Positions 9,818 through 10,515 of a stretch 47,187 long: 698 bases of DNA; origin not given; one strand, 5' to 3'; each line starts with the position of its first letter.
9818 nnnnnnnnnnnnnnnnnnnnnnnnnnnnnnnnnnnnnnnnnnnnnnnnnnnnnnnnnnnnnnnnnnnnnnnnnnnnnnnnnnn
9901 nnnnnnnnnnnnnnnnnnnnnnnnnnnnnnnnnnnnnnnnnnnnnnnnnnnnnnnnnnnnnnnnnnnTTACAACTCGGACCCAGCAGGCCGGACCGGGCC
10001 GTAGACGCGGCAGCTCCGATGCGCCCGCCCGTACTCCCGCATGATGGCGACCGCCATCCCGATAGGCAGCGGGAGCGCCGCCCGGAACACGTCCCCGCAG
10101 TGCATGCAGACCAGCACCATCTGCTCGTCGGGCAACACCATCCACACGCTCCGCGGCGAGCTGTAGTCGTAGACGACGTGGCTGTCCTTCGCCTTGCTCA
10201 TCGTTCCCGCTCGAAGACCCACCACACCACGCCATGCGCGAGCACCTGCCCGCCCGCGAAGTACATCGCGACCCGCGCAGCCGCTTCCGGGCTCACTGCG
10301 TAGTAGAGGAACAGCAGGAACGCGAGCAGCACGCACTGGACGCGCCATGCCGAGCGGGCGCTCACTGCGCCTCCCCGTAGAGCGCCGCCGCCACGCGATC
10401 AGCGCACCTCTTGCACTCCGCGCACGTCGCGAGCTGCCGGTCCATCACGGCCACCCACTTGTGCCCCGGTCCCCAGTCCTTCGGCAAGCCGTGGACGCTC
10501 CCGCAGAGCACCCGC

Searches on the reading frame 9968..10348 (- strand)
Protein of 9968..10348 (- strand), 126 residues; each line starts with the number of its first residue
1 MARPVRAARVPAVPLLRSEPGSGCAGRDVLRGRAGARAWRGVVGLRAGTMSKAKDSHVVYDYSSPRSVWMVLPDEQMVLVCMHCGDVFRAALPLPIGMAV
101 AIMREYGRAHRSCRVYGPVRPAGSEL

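Call 10: search_protein_families(library=pfam, proteins=[window:9968-10348:-], max_evalue=0.01)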
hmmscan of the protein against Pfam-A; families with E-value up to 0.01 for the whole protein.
window:9968-10348:- (126 aa): 0 families

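Call 11: search_protein_families(library=phrogs, proteins=[window:9968-10348:-], max_evalue=0.01)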
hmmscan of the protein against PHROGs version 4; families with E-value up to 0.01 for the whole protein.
window:9968-10348:- (126 aa): 0 families

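Call 17: find_related_loci(query=window:9968-10348:-, collection=viral_contigs, flank=4000)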
Query window:9968-10348:- (126 aa) in viral_contigs; peptide patterns used: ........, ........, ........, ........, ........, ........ (x = any residue, [..] = any of these).
27 stretches matched a pattern, but none encodes a relative of the query by tblastn (E <= 1e-3).

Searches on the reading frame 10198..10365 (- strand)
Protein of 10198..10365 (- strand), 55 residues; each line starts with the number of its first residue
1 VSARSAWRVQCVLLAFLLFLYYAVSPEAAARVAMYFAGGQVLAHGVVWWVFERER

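Call 92: search_protein_families(library=pfam, proteins=[window:10198-10365:-], max_evalue=0.01)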
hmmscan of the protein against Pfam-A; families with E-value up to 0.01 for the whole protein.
window:10198-10365:- (55 aa): 1 family
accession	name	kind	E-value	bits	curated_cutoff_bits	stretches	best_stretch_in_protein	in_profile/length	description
PF24416.1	DUF7548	-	0.0082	16.5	27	1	9-46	13-50/137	Family of unknown function (DUF7548)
